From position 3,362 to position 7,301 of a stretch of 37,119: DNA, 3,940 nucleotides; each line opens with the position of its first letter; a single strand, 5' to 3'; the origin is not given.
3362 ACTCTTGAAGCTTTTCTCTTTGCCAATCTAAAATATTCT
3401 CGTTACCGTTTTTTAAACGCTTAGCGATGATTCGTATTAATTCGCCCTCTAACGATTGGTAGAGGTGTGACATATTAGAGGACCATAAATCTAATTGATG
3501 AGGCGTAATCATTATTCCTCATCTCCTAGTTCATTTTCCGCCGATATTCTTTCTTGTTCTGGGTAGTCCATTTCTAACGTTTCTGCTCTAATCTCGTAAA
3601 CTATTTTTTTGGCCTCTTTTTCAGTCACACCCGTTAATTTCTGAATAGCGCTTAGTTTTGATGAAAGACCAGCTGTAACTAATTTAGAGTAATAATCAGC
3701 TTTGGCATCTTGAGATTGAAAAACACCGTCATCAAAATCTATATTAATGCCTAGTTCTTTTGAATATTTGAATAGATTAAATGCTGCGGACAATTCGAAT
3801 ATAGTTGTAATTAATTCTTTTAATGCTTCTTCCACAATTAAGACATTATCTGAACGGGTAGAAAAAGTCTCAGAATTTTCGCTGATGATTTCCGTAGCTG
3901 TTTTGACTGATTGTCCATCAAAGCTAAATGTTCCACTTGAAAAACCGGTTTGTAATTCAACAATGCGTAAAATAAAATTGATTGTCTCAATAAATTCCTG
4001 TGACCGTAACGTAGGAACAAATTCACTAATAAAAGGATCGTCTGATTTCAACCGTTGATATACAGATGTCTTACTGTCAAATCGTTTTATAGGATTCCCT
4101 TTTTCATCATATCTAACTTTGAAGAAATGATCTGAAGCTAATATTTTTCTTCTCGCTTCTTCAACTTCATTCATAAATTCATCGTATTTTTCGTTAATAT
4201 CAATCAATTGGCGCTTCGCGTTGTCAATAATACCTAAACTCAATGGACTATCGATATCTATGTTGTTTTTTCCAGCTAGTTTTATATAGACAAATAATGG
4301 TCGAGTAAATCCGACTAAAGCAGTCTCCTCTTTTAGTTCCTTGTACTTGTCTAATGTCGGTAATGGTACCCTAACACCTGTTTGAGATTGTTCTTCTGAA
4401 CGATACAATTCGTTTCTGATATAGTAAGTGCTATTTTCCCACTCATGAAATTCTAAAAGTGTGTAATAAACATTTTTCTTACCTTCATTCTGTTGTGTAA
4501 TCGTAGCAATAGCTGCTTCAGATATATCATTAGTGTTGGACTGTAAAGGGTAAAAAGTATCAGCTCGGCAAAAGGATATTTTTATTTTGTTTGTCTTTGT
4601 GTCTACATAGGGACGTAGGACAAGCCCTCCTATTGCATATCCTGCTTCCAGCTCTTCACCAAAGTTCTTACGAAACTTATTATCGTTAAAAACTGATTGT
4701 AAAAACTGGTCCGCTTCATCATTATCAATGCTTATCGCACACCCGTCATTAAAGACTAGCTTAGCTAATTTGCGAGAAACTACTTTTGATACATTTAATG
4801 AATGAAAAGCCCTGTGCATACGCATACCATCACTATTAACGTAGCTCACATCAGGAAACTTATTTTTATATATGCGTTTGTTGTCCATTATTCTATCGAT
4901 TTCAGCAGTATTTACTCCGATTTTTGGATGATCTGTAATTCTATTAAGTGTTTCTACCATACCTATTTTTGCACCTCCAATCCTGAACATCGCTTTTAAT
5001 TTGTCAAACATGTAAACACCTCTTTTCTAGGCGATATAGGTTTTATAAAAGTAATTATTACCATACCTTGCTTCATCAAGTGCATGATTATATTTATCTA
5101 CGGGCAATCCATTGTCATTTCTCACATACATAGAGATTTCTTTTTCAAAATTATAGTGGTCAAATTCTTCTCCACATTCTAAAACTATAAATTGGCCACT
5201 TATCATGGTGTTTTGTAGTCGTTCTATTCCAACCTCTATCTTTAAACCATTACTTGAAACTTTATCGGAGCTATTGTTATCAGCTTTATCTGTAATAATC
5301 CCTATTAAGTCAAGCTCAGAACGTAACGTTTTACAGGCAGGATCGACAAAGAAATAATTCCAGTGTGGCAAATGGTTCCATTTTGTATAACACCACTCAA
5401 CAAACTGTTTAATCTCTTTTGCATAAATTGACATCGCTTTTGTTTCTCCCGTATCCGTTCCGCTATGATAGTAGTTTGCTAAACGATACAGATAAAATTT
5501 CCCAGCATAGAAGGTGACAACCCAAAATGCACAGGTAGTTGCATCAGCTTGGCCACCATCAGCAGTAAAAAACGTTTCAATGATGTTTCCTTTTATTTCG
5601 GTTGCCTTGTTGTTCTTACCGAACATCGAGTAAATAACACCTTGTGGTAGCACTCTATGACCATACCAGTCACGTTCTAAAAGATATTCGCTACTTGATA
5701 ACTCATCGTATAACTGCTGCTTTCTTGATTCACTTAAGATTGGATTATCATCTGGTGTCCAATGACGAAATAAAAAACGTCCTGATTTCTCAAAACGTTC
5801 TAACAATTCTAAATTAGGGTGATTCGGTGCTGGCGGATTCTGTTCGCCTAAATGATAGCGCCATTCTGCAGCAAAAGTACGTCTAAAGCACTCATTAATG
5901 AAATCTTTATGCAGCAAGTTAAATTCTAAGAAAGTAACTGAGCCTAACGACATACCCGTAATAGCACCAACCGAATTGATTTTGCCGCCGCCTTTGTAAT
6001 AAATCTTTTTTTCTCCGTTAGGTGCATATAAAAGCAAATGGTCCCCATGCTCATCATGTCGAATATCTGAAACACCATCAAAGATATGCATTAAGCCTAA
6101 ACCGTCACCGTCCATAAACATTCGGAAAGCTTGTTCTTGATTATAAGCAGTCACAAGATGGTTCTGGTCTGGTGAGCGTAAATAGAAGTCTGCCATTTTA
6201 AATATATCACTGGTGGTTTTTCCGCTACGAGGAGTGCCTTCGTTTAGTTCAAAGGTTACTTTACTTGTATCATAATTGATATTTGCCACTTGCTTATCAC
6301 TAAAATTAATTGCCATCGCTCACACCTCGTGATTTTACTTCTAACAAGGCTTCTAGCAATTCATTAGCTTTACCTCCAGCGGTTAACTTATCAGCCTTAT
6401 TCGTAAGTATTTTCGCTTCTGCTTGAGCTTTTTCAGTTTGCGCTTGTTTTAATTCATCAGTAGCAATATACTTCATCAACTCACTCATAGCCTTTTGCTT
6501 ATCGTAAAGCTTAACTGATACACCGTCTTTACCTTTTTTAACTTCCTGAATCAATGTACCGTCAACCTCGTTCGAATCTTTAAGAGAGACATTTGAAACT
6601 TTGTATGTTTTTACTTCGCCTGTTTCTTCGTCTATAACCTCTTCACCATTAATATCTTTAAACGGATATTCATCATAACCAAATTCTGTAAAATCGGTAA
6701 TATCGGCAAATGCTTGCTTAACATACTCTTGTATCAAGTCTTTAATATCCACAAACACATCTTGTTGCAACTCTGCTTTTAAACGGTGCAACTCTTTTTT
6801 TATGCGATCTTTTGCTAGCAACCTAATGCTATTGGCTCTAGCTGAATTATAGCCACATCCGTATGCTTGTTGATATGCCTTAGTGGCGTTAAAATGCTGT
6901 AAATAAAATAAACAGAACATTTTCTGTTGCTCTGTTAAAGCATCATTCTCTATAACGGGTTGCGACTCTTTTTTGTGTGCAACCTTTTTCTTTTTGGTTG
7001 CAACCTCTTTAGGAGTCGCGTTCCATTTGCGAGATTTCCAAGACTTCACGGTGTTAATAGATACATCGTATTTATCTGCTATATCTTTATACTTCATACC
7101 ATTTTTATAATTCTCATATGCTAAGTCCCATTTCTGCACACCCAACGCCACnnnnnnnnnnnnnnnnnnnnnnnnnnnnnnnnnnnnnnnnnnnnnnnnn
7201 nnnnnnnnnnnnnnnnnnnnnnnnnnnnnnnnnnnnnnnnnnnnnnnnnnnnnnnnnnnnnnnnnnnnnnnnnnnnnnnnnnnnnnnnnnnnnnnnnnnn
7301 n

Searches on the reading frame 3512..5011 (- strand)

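Call 64: search_protein_families(library=phrogs, proteins=[window:3512-5011:-], max_evalue=0.00001)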
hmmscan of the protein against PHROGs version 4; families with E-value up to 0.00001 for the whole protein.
window:3512-5011:- (499 aa): 1 family
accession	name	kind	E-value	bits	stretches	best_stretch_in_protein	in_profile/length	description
phrog_533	-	head and packaging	5.3e-175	583.6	1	1-483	1-485/495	portal protein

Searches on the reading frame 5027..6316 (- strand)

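Call 64: search_protein_families(library=phrogs, proteins=[window:5027-6316:-], max_evalue=0.00001)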
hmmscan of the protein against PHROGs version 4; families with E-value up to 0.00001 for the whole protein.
window:5027-6316:- (429 aa): 3 families
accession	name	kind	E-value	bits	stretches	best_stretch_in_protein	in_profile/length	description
phrog_29775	-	unknown function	4.7e-75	252.9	1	28-206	2-177/212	-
phrog_10250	-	head and packaging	3.1e-46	158.9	1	214-427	11-219/228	terminase large subunit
phrog_2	-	head and packaging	1.7e-26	94.2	1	4-425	265-594/807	terminase large subunit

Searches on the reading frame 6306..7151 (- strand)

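Call 64: search_protein_families(library=phrogs, proteins=[window:6306-7151:-], max_evalue=0.00001)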
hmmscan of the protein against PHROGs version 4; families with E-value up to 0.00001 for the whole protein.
window:6306-7151:- (281 aa): 6 families
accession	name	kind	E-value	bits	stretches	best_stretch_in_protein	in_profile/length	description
phrog_2606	-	head and packaging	4.8e-83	280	1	6-258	7-276/310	terminase small subunit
phrog_51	-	head and packaging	3.7e-44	152.4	1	6-257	4-244/261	terminase small subunit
phrog_509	-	head and packaging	8.8e-12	46.1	1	7-69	10-76/238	terminase small subunit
phrog_4151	-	DNA, RNA and nucleotide metabolism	4.4e-10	40.6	1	6-74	8-76/154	DNA binding protein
phrog_1889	-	head and packaging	9.5e-09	36.2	1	9-65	10-71/276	terminase small subunit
phrog_17390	-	unknown function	4.4e-07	30.6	1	72-131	3-61/69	-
